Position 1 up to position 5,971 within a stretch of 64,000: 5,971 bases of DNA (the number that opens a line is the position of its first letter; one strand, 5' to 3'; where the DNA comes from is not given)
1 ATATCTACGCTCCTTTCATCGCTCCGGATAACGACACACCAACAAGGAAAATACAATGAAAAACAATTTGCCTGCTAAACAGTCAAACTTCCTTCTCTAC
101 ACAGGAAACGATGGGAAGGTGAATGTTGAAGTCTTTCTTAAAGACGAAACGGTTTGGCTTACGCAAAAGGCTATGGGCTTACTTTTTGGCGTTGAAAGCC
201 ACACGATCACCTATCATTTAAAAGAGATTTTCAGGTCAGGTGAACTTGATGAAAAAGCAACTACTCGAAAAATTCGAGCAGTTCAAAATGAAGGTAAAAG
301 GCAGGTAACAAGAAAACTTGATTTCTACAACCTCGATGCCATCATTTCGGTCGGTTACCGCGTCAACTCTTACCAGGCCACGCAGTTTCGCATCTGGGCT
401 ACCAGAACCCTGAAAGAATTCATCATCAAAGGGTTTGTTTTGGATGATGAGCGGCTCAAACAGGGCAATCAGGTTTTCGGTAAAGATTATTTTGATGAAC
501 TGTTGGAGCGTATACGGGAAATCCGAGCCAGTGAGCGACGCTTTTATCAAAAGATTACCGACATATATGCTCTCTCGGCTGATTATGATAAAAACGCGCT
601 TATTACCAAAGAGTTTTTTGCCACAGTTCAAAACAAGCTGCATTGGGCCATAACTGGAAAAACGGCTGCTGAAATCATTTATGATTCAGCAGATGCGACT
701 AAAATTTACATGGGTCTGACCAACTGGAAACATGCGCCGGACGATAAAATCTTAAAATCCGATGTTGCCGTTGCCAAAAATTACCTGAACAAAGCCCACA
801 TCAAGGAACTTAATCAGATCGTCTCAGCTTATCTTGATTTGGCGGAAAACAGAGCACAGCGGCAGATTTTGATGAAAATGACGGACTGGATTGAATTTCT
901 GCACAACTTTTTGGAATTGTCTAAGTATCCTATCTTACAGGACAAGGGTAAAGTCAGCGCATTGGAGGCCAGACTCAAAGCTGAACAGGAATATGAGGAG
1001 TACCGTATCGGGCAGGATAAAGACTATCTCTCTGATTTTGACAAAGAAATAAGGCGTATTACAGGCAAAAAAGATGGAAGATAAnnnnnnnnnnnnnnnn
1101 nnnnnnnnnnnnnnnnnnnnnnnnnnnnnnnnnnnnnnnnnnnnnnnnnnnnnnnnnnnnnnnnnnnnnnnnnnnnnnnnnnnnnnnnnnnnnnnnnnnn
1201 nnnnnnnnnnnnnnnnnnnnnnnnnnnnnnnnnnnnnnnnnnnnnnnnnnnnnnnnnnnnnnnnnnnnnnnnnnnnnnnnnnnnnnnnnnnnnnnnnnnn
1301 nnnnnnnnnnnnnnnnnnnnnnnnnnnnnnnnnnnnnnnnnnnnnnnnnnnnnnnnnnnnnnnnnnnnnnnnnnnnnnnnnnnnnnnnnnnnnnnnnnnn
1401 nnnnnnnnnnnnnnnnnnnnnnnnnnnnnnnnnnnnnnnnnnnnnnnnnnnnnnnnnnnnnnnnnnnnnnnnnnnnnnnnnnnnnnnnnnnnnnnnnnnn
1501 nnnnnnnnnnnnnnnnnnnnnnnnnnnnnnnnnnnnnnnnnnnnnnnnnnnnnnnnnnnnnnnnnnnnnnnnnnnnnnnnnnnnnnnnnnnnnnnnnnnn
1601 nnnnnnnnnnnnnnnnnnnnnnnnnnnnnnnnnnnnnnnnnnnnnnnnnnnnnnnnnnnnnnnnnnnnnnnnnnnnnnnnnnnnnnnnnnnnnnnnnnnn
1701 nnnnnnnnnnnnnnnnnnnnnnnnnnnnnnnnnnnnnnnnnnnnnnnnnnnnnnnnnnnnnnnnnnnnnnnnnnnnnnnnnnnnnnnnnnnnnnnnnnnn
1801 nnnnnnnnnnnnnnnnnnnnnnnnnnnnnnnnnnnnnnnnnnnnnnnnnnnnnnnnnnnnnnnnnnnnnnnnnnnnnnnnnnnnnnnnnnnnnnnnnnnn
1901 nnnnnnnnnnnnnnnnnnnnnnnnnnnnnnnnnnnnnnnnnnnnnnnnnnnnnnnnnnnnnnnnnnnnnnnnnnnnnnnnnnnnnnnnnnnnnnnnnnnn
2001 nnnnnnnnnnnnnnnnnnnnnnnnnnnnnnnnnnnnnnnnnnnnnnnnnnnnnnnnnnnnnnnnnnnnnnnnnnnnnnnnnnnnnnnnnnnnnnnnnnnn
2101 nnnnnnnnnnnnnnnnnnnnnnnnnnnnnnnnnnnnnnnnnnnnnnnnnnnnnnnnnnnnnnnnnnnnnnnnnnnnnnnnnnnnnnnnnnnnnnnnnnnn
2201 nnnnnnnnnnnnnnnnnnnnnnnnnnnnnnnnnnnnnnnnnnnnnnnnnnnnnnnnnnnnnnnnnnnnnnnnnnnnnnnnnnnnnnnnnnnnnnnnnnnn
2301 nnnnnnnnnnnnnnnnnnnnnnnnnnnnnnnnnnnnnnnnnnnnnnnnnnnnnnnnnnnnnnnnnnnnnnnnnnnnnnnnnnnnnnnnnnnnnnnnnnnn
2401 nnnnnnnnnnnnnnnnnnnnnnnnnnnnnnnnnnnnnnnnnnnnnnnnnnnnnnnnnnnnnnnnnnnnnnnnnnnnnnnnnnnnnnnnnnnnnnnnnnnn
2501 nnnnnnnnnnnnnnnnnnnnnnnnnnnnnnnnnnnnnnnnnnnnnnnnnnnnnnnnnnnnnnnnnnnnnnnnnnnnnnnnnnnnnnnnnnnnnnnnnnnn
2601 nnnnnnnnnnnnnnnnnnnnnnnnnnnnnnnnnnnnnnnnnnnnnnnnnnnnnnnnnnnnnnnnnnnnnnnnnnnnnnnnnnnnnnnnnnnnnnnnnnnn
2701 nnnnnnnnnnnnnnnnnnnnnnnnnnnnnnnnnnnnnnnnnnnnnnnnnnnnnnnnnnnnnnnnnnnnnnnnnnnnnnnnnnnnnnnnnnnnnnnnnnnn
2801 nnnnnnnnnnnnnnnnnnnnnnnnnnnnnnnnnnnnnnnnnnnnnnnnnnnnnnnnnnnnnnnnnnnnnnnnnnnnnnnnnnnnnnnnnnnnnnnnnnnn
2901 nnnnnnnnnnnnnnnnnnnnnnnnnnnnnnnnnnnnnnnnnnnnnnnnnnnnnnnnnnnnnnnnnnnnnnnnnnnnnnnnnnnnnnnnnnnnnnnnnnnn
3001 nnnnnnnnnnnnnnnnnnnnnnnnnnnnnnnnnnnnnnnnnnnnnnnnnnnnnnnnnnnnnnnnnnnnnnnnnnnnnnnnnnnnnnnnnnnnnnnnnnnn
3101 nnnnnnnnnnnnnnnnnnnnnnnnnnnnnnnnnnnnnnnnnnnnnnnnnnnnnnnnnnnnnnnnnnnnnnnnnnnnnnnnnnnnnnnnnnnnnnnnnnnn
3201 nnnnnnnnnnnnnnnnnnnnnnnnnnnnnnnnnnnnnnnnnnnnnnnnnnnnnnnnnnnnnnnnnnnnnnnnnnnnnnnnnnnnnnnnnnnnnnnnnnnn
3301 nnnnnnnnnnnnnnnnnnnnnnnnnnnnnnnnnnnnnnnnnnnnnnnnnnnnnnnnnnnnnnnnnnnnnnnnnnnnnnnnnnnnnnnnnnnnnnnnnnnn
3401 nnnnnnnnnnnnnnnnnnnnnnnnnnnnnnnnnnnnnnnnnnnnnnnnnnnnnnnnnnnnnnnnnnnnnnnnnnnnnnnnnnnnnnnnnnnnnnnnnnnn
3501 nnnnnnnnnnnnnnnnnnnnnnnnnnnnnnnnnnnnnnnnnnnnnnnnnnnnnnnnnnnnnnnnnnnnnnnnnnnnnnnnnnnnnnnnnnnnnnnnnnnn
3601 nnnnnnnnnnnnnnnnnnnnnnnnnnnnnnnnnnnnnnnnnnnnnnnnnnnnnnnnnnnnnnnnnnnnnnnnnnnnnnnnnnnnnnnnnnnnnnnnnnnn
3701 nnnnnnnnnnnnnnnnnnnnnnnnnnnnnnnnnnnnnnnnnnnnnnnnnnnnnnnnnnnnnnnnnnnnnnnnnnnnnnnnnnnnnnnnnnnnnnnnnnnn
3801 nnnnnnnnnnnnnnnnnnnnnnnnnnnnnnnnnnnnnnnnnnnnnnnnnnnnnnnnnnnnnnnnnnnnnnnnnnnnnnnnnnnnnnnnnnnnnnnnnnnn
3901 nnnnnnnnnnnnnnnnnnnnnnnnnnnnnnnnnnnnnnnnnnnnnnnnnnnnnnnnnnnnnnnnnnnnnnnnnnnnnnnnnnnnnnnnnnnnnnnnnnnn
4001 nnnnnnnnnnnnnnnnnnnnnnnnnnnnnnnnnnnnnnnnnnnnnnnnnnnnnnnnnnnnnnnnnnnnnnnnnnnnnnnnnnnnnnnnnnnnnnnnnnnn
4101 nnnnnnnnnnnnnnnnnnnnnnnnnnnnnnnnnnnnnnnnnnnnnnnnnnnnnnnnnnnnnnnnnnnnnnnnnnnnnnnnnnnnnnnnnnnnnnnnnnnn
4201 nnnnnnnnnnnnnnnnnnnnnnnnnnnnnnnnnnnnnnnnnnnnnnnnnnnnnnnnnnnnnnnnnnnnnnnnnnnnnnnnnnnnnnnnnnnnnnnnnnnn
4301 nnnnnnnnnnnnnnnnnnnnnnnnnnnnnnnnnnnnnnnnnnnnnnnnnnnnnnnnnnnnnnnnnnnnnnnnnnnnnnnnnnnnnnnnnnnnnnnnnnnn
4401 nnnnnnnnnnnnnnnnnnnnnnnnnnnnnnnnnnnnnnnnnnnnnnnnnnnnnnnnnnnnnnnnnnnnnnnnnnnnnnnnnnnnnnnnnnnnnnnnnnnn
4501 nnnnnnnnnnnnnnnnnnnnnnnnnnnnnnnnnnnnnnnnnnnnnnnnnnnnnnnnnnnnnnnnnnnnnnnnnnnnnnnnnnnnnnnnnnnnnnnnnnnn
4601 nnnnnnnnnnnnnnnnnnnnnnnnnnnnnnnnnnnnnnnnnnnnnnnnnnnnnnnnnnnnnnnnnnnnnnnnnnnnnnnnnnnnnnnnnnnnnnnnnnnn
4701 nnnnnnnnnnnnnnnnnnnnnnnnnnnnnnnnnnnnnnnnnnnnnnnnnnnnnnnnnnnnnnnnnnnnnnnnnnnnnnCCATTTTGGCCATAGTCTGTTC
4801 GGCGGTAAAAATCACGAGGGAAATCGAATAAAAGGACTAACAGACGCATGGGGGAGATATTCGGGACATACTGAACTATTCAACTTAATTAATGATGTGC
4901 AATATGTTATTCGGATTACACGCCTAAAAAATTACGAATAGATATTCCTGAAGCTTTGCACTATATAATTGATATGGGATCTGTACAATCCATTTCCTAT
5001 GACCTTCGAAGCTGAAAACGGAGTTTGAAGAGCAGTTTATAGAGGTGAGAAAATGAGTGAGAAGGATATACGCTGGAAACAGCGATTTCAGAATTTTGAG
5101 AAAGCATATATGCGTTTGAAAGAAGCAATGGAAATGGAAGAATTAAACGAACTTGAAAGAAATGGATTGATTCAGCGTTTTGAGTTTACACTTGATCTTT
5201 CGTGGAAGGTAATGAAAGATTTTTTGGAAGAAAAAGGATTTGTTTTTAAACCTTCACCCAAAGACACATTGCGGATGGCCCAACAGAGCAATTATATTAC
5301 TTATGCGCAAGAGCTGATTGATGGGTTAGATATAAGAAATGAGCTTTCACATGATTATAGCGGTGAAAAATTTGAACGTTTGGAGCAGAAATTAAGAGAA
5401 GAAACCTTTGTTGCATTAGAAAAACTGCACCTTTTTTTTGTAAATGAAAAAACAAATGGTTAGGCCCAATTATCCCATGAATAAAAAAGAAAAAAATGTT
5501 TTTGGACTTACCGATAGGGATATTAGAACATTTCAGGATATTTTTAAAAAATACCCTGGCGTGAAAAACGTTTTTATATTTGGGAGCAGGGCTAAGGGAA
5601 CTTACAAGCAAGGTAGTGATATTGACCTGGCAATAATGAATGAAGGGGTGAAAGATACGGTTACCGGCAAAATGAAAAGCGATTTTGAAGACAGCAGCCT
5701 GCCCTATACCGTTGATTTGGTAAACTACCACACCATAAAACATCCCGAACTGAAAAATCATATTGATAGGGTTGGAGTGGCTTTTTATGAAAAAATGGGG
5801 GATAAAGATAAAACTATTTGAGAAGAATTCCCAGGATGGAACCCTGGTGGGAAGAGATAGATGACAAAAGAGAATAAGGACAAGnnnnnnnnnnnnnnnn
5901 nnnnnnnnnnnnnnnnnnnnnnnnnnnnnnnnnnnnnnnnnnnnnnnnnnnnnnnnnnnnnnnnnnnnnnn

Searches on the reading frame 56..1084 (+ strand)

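Call 45: search_protein_families(library=pfam, proteins=[window:56-1084:+], max_evalue=0.00001)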
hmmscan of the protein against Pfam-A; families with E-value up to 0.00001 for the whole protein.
window:56-1084:+ (342 aa): 1 family
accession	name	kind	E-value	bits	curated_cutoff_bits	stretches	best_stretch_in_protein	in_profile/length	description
PF13310.11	Virulence_RhuM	-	4e-113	377.3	33.7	1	68-321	1-248/252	Virulence protein RhuM family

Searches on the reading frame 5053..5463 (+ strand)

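Call 79: search_protein_families(library=pfam, proteins=[window:5053-5463:+], max_evalue=0.0001)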
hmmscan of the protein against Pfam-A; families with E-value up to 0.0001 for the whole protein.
window:5053-5463:+ (136 aa): 1 family
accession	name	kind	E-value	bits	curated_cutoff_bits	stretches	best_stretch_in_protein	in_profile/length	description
PF08780.16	NTase_sub_bind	-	1e-26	93.9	31.8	1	10-125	1-120/126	Nucleotidyltransferase substrate binding protein like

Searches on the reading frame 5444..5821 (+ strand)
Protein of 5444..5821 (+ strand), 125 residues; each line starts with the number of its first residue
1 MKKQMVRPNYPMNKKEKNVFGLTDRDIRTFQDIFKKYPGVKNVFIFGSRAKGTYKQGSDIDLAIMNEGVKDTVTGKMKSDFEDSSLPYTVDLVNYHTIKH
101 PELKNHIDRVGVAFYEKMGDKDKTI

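Call 79: search_protein_families(library=pfam, proteins=[window:5444-5821:+], max_evalue=0.0001)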
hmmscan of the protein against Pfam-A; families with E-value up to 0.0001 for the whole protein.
window:5444-5821:+ (125 aa): 3 families
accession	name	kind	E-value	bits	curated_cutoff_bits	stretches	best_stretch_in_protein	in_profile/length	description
PF18765.7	Polbeta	-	2.5e-17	63.3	26.9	1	31-117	4-90/93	Polymerase beta, Nucleotidyltransferase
PF01909.29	NTP_transf_2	-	4.3e-12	46.7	21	1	27-105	1-84/93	Nucleotidyltransferase domain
PF22600.2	MTPAP-like_central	-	2.2e-05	25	27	1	27-72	26-70/139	Poly(A) RNA polymerase, mitochondrial-like, central palm domain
